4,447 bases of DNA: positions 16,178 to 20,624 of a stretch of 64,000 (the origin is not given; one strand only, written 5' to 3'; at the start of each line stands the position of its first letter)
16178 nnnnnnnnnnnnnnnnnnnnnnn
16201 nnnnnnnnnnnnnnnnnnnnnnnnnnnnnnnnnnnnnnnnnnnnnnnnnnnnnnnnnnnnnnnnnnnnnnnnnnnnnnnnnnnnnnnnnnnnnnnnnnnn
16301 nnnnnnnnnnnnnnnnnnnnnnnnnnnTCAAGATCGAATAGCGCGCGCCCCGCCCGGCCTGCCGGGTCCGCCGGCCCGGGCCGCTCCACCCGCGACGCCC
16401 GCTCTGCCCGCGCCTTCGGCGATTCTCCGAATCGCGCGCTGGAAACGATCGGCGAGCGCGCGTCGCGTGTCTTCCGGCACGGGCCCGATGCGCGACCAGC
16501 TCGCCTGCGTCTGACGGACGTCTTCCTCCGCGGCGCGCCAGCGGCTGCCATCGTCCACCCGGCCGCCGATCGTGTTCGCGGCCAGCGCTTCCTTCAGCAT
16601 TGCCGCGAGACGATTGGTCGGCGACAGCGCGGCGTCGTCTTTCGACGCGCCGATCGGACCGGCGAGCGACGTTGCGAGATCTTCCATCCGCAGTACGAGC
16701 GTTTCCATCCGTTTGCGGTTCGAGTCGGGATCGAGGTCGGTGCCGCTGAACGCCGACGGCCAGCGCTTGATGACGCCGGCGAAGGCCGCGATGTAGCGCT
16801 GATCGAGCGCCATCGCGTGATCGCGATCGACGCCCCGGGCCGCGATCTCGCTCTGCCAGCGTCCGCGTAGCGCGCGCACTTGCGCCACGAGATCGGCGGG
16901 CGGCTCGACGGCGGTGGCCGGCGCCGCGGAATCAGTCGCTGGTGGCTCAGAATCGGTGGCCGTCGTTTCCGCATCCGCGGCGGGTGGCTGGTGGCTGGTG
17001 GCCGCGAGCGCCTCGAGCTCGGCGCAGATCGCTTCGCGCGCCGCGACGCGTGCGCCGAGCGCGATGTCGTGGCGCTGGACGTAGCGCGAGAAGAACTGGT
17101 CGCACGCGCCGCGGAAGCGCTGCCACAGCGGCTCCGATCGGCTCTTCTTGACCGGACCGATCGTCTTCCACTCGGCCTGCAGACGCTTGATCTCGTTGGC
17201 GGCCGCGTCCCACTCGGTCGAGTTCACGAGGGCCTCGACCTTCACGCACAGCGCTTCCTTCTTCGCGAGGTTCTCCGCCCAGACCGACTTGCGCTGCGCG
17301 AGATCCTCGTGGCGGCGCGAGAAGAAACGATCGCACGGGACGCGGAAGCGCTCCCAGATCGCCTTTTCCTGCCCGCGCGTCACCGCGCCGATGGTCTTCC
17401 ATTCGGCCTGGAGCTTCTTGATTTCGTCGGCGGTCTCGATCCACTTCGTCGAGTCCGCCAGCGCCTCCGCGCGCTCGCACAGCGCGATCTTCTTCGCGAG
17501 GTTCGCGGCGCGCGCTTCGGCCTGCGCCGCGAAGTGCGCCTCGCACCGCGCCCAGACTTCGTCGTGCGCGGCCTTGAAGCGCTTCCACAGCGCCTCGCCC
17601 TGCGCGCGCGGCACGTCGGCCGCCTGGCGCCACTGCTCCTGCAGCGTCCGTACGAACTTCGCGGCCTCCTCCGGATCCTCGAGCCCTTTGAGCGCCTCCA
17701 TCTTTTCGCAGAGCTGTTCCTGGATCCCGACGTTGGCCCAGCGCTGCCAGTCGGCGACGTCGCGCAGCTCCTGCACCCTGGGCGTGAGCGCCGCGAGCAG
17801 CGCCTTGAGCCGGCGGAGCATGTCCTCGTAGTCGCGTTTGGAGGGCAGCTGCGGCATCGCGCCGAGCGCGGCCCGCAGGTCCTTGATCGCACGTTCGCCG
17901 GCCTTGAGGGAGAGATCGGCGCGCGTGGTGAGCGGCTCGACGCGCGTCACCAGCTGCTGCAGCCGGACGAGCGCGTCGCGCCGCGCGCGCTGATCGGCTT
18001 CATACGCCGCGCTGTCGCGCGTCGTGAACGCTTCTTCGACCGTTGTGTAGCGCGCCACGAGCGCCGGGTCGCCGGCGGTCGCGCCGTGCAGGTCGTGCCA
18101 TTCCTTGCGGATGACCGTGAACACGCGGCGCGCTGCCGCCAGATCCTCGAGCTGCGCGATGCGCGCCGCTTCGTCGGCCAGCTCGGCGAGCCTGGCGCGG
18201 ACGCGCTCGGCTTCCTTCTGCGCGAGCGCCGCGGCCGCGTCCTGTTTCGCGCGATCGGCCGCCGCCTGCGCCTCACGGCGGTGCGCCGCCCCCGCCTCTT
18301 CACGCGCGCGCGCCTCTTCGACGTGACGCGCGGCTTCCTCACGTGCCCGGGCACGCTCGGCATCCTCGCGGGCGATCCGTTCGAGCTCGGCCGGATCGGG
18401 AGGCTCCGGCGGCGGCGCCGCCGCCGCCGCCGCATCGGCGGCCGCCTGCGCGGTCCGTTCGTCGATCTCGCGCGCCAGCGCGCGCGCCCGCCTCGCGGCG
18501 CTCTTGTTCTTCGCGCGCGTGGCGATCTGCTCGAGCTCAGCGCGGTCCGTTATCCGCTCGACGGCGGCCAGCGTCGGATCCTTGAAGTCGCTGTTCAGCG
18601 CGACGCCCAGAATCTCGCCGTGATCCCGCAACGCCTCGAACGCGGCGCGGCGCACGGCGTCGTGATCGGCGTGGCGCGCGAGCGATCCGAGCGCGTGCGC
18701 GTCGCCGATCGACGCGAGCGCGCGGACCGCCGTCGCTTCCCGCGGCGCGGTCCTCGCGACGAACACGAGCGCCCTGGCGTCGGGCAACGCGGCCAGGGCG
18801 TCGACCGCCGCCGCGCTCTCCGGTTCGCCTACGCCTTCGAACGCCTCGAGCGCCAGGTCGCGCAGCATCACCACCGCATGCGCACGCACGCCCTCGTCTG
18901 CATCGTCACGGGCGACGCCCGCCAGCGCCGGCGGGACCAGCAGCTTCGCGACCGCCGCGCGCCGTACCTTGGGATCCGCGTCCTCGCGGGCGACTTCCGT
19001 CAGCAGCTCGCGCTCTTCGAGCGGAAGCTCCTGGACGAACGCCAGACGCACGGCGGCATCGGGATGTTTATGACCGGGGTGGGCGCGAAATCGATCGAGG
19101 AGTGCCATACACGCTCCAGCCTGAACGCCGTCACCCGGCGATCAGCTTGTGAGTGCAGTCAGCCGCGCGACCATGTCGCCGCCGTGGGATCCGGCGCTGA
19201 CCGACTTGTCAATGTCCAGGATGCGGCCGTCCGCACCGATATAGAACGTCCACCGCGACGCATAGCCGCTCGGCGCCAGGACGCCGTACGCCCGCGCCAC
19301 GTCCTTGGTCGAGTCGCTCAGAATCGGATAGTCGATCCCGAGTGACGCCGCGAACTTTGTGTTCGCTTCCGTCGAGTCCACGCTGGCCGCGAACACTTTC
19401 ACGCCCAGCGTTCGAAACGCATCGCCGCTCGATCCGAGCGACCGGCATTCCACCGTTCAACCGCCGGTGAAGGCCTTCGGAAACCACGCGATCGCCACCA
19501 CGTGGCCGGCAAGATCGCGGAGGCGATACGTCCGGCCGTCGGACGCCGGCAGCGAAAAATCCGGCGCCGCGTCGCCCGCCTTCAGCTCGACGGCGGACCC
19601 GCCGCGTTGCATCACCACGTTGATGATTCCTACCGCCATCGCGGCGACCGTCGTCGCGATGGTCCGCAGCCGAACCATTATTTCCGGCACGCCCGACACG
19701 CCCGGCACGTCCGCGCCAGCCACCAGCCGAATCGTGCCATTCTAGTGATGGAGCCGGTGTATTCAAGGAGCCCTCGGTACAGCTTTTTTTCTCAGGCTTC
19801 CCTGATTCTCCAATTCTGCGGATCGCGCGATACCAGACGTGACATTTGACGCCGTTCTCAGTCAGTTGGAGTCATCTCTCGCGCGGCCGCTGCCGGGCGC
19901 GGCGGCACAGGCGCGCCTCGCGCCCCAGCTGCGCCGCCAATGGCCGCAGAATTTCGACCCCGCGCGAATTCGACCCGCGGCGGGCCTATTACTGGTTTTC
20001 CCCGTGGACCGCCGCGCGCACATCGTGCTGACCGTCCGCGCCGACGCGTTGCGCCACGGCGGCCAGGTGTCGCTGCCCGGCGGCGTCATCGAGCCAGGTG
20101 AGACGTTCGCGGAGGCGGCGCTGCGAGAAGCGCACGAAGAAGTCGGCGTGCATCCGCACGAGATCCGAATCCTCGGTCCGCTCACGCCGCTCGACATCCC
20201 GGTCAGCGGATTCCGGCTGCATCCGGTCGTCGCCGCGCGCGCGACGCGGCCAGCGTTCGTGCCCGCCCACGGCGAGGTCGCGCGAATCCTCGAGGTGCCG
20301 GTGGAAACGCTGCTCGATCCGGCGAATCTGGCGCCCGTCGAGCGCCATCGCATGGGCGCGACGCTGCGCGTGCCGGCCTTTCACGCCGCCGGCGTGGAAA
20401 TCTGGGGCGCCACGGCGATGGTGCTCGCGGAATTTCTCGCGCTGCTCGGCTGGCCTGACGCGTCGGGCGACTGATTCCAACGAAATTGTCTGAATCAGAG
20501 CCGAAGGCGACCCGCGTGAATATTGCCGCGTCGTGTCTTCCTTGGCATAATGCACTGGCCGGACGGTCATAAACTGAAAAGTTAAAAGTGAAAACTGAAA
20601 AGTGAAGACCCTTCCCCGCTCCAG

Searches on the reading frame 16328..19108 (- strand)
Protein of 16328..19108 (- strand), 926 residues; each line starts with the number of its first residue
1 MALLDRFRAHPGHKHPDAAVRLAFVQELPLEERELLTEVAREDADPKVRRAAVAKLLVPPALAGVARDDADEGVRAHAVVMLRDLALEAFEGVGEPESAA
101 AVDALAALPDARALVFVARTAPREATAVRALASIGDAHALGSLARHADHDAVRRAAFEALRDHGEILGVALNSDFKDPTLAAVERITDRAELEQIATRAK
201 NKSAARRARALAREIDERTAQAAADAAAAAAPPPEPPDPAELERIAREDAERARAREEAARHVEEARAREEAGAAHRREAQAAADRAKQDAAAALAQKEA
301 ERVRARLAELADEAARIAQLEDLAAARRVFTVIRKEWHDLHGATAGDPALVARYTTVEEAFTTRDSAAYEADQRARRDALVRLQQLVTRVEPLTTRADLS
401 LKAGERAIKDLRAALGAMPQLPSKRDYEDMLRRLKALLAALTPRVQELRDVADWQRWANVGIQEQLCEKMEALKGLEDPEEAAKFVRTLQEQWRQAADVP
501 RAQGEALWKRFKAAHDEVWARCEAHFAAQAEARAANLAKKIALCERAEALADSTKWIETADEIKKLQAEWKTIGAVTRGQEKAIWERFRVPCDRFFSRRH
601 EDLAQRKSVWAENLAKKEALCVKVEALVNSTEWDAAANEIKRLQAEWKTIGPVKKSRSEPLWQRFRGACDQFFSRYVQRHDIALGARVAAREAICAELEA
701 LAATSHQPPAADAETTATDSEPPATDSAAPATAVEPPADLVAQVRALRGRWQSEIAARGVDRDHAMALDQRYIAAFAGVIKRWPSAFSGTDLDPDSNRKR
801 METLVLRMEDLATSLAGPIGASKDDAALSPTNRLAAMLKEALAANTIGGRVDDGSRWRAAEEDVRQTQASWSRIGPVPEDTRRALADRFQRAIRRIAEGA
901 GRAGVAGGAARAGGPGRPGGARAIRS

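Call 38: search_protein_families(library=pfam, proteins=[window:16328-19108:-], max_evalue=0.00001)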
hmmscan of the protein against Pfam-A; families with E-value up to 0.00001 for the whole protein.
window:16328-19108:- (926 aa): 1 family
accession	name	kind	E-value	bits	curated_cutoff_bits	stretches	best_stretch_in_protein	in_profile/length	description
PF03993.17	DUF349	-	8.3e-66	218.7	23.9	4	583-655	1-74/75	Domain of Unknown Function (DUF349)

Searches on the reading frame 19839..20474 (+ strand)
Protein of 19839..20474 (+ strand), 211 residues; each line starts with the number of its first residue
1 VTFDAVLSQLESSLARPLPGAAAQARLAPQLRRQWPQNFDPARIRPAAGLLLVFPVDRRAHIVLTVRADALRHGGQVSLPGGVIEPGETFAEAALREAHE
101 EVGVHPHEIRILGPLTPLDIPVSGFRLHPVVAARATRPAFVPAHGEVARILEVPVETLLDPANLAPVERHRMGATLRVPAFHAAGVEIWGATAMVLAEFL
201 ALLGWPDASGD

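Call 38: search_protein_families(library=pfam, proteins=[window:19839-20474:+], max_evalue=0.00001)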
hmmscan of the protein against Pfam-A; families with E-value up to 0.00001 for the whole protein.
window:19839-20474:+ (211 aa): 1 family
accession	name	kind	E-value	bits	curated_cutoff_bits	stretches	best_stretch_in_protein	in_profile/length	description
PF00293.34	NUDIX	-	1.8e-15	57.5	21.1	1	45-158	3-118/134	NUDIX domain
